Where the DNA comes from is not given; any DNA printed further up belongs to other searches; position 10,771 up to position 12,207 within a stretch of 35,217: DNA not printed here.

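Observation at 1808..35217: Locus-level hypothesis: a dockerin-displayed system for a phosphorylated mannose/GlcNAc-containing glycan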

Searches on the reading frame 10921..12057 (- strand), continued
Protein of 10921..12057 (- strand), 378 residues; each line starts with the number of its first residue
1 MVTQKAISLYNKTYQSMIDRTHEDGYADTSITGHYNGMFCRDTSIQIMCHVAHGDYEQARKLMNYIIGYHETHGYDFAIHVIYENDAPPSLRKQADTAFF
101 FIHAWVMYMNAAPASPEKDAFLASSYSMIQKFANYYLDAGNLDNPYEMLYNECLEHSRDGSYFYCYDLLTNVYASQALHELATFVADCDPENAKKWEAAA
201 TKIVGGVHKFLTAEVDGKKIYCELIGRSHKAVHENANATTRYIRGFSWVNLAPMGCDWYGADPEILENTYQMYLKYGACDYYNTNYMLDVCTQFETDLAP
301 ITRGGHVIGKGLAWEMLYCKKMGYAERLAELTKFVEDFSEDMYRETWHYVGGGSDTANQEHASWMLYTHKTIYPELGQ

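Call 60: search_protein_families(library=pfam, proteins=[L037:482-3046:+, L037:3524-4480:+, L037:4495-5370:+, L037:5448-7046:+, L037:7312-9249:+, L037:9548-12058:+, L037:12376-13134:+, L022:5876-9226:+, L022:11131-17340:+, L022:18417-21065:+], max_evalue=0.001)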
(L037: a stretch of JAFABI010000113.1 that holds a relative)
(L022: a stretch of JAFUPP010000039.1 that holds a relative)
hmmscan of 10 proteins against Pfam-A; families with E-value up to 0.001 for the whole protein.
L037:482-3046:+ (854 aa): 5 families
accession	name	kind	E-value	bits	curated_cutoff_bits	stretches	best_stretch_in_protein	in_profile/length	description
PF22666.2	Glyco_hydro_2_N2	-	3.4e-39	135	27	1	42-212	7-167/167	Glycosyl hydrolase 2 galactose-binding domain-like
PF00703.27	Glyco_hydro_2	-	2.2e-07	32.1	23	1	224-332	3-109/109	Glycosyl hydrolases family 2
PF02837.24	Glyco_hydro_2_N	-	3.1e-07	30.9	28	1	85-152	67-133/169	Glycosyl hydrolases family 2, sugar binding domain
PF17753.7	Ig_mannosidase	-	4.6e-06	26.7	22.6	1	785-835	9-60/81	Ig-fold domain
PF17786.7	Mannosidase_ig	-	0.00033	21.5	23.4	0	689-743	1-55/91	Mannosidase Ig/CBM-like domain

L037:3524-4480:+ (318 aa): 1 family
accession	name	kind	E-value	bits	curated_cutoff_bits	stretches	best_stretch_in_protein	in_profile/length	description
PF00528.27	BPD_transp_1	-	9.8e-15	55.2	26.4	1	106-312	3-182/184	Binding-protein-dependent transport system inner membrane component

L037:4495-5370:+ (291 aa): 1 family
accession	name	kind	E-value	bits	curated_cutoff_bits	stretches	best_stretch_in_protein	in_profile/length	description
PF00528.27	BPD_transp_1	-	8.6e-10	39.1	26.4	1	111-284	37-182/184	Binding-protein-dependent transport system inner membrane component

L037:5448-7046:+ (532 aa): 2 families
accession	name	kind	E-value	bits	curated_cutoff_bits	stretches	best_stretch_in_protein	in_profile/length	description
PF13416.11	SBP_bac_8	-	1.4e-17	64.8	27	1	85-393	4-247/279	Bacterial extracellular solute-binding protein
PF01547.30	SBP_bac_1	-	1.6e-12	48.5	26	1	92-393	23-304/307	Bacterial extracellular solute-binding protein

L037:7312-9249:+ (645 aa): 0 families

L037:9548-12058:+ (836 aa): 4 families
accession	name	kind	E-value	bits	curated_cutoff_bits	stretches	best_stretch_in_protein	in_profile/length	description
PF22633.2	F5_F8_type_C_2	-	1.6e-16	61.2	27.8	1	722-812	1-91/91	NedA-like, galactose-binding domain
PF00754.31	F5_F8_type_C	-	8.7e-16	58.6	28.2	1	710-816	3-114/127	F5/8 type C domain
PF25788.1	Ig_Rha78A_N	-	1.1e-13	51.8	27.4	1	14-130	1-101/105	Rha78A-like, N-terminal immunoglobulin domain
PF21708.4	Glyco_hydro_59_C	-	1.3e-06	29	27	1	560-668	37-147/175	Galactocerebrosidase, C-terminal lectin domain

L037:12376-13134:+ (252 aa): 13 families
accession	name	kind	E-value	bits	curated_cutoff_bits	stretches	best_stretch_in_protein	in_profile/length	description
PF13649.12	Methyltransf_25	-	3.8e-20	72.8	27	1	42-140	1-97/97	Methyltransferase domain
PF08241.18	Methyltransf_11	-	8.5e-17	62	21.2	1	43-144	1-95/95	Methyltransferase domain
PF13847.12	Methyltransf_31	-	3.9e-14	53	27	1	40-162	5-127/145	Methyltransferase domain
PF08242.18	Methyltransf_12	-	8.8e-14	52.5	30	1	43-141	1-97/98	Methyltransferase domain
PF01209.24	Ubie_methyltran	-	8.6e-12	45.3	20.1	1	32-152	41-157/233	ubiE/COQ5 methyltransferase family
PF13489.12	Methyltransf_23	-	3e-11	43.8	27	1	32-172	14-124/164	Methyltransferase domain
PF03848.20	TehB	-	5.6e-11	42.7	20.4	1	10-142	2-130/193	Tellurite resistance protein TehB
PF08003.17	Methyltransf_9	-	1.3e-05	24.7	23.8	1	40-147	117-220/315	Protein of unknown function (DUF1698)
PF05175.20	MTS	-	1.6e-05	25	23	1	39-144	32-138/170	Methyltransferase small domain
PF06325.19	PrmA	-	0.00012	22.1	22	1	37-144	160-258/296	Ribosomal protein L11 methyltransferase (PrmA)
PF09445.16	Methyltransf_15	-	0.0003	20.8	22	1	41-110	3-76/165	RNA cap guanine-N2 methyltransferase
PF00398.26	RrnaAD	-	0.00035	20.2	24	1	36-96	28-87/263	Ribosomal RNA adenine dimethylase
PF01728.25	FtsJ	-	0.001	19.5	24.1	0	38-150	21-143/181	FtsJ-like methyltransferase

L022:5876-9226:+ (1116 aa): 1 family
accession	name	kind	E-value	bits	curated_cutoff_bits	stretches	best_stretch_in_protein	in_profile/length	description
PF17996.7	CE2_N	-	1.6e-06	28.6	27.9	0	821-904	11-91/108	Carbohydrate esterase 2 N-terminal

L022:11131-17340:+ (2069 aa): 7 families
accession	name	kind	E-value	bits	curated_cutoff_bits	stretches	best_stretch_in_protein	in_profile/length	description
PF03372.29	Exo_endo_phos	-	1.1e-17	65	24.5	1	1588-1803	1-225/225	Endonuclease/Exonuclease/phosphatase family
PF00326.27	Peptidase_S9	-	1.7e-08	34.6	22.6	1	1934-1999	39-104/213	Prolyl oligopeptidase family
PF23226.1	Exo_endo_phos_PGAP2IP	-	7e-08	32.5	27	1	1603-1747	24-161/239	PGAP2IP, C-terminal nuclease-like domain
PF02230.22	Abhydrolase_2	-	9.4e-08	32.6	23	1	1866-2051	12-202/217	Phospholipase/Carboxylesterase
PF00756.26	Esterase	-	3.2e-07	30.8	22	1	1853-1987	9-143/251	Putative esterase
PF18560.7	Lectin_like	-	1.2e-05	26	27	0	1048-1121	41-114/156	Lectin like domain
PF01738.24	DLH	-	0.00016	21.8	21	1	1941-2034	78-173/217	Dienelactone hydrolase family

L022:18417-21065:+ (883 aa): 0 families

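Call 90: search_protein_families(library=pfam, proteins=[L032:7019-10759:+, L032:10753-12600:+, L032:12844-14700:+, L032:15065-18907:+, L023:7853-11284:+, L023:5838-7835:-, L024:7803-11156:+, L024:11172-12986:+, L019:3738-9524:+], max_evalue=0.001)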
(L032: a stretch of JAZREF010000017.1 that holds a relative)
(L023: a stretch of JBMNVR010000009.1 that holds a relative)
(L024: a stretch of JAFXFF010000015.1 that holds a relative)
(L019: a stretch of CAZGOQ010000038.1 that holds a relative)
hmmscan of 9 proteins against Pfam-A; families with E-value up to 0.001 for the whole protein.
L032:7019-10759:+ (1246 aa): 3 families
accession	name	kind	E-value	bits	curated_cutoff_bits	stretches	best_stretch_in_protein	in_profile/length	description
PF13313.11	DUF4082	-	9.5e-18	65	28.4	3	168-245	28-98/143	Domain of unknown function (DUF4082)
PF18560.7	Lectin_like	-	2.1e-05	25.2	27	0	197-235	59-97/156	Lectin like domain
PF17389.8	Bac_rhamnosid6H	-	3.7e-05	23.6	24.5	1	759-861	113-218/339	Bacterial alpha-L-rhamnosidase 6 hairpin glycosidase domain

L032:10753-12600:+ (615 aa): 2 families
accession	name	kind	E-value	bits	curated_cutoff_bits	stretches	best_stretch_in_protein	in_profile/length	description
PF02018.23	CBM_4_9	-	1.7e-31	109.8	25.9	3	40-158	2-131/136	Carbohydrate binding domain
PF04862.18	DUF642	-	2.5e-08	34.3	27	1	365-438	66-143/157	Protein of unknown function (DUF642)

L032:12844-14700:+ (618 aa): 2 families
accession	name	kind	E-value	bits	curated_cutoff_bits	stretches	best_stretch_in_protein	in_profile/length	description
PF13313.11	DUF4082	-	1.1e-17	64.7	28.4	2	207-279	25-90/143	Domain of unknown function (DUF4082)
PF08005.17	PHR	-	0.00047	21.2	23.6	0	88-143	59-111/151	PHR domain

L032:15065-18907:+ (1280 aa): 4 families
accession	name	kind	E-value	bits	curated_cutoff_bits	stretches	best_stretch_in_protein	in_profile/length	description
PF02018.23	CBM_4_9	-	1.8e-13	51.5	25.9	1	987-1098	1-121/136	Carbohydrate binding domain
PF00149.33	Metallophos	-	5.6e-12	46.9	21.5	1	554-765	1-190/191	Calcineurin-like phosphoesterase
PF12850.12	Metallophos_2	-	2.3e-06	28.2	27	1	554-788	1-137/154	Calcineurin-like phosphoesterase superfamily domain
PF07554.19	FIVAR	-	1.2e-05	26.3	29.2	1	500-537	27-67/71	FIVAR domain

L023:7853-11284:+ (1143 aa): 2 families
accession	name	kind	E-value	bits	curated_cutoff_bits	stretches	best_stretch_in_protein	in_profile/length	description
PF13313.11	DUF4082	-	4.7e-17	62.7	28.4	2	333-435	34-131/143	Domain of unknown function (DUF4082)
PF17389.8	Bac_rhamnosid6H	-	0.00029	20.7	24.5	1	743-848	117-223/339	Bacterial alpha-L-rhamnosidase 6 hairpin glycosidase domain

L023:5838-7835:- (665 aa): 4 families
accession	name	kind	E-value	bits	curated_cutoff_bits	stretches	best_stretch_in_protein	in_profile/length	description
PF12833.13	HTH_18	-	8.9e-21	74.4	33.6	1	563-640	2-79/80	Helix-turn-helix domain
PF00165.29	HTH_AraC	-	2.2e-16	60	26.6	2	550-589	2-41/42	Bacterial regulatory helix-turn-helix proteins, AraC family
PF02311.25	AraC_binding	-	2.2e-11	44.1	21.1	1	399-497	13-115/135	AraC-like ligand binding domain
PF07883.17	Cupin_2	-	1.2e-06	28.6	27.2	1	401-453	10-62/70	Cupin domain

L024:7803-11156:+ (1117 aa): 2 families
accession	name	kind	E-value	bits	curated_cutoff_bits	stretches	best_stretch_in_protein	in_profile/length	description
PF13313.11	DUF4082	-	1e-13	51.9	28.4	2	191-259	29-90/143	Domain of unknown function (DUF4082)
PF18560.7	Lectin_like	-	0.00011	22.9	27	0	206-258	47-98/156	Lectin like domain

L024:11172-12986:+ (604 aa): 3 families
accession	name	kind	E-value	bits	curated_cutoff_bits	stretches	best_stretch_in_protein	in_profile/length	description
PF02018.23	CBM_4_9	-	1.9e-34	119.4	25.9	3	33-152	2-132/136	Carbohydrate binding domain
PF22637.2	CBM_4_9_1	-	4e-08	34.1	27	1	46-166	26-147/148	BppA domain 1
PF04862.18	DUF642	-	6e-05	23.3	27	0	357-424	66-136/157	Protein of unknown function (DUF642)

L019:3738-9524:+ (1928 aa): 3 families
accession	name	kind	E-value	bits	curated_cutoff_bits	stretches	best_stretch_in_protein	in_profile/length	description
PF00395.25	SLH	-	1.1e-25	89.7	20.8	2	84-125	1-43/44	S-layer homology domain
PF12708.12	Pect-lyase_RHGA_epim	-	2e-19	70.7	27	2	771-848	7-86/213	Rhamnogalacturonase A/epimerase, pectate lyase-like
PF21582.3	CBM30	-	0.00083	19.8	27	0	533-620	64-150/170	Carbohydrate binding domain 30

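Call 92: search_protein_families(library=pfam, proteins=[L037:13223-14323:-, L024:1-4581:+, L024:5771-7465:+, L014:11508-14135:+, L012:12241-15663:+, L010:15273-17246:-, L005:12361-13308:+], max_evalue=0.001)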
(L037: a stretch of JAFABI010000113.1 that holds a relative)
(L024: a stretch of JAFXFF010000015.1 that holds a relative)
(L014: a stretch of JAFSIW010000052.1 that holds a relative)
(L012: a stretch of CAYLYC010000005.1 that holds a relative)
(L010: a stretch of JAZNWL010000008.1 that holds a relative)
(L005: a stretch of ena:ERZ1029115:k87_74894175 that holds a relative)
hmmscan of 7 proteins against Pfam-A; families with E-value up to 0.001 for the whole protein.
L037:13223-14323:- (366 aa): 4 families
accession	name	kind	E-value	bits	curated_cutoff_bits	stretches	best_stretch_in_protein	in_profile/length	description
PF04055.27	Radical_SAM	-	6.4e-23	82.2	29.5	1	19-173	2-166/166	Radical SAM superfamily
PF13186.11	SPASM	-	2.4e-10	41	21.5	1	255-319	1-66/67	Iron-sulfur cluster-binding domain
PF13353.11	Fer4_12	-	6.2e-05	23.8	22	1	17-125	10-119/137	4Fe-4S single cluster domain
PF01841.26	Transglut_core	-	0.00019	22.1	23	1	130-176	50-88/108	Transglutaminase-like superfamily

L024:1-4581:+ (1526 aa): 4 families
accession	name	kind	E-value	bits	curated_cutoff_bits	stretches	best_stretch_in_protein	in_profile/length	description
PF16227.11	DUF4886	-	1.9e-48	165.1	26.7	1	1241-1504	1-235/242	Domain of unknown function (DUF4886)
PF02018.23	CBM_4_9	-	2e-23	83.7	25.9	2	1026-1135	4-124/136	Carbohydrate binding domain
PF00149.33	Metallophos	-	6.3e-13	50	21.5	1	444-653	3-190/191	Calcineurin-like phosphoesterase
PF00404.24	Dockerin_1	-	4.7e-11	43.1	22.9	1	1168-1221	1-56/57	Dockerin type I domain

L024:5771-7465:+ (564 aa): 0 families

L014:11508-14135:+ (875 aa): 1 family
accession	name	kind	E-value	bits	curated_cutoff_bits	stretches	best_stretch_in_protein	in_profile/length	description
PF00404.24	Dockerin_1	-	8.9e-10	39.1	22.9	1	29-84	1-56/57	Dockerin type I domain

L012:12241-15663:+ (1140 aa): 2 families
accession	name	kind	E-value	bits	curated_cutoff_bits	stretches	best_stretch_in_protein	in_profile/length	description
PF12708.12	Pect-lyase_RHGA_epim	-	2.5e-21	76.9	27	2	338-395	7-65/213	Rhamnogalacturonase A/epimerase, pectate lyase-like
PF00404.24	Dockerin_1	-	7.4e-06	26.5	22.9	1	235-286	1-52/57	Dockerin type I domain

L010:15273-17246:- (657 aa): 2 families
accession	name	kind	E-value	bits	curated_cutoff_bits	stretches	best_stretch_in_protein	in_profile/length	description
PF08757.17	CotH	-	7.6e-48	164.1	23.8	1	84-428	1-322/322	CotH kinase protein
PF00404.24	Dockerin_1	-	0.00098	19.7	22.9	0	590-644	1-55/57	Dockerin type I domain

L005:12361-13308:+ (315 aa): 1 family
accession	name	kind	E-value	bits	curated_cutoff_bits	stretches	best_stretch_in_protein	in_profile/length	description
PF00702.32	Hydrolase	-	1.1e-06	29.7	26.4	1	149-274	75-190/191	haloacid dehalogenase-like hydrolase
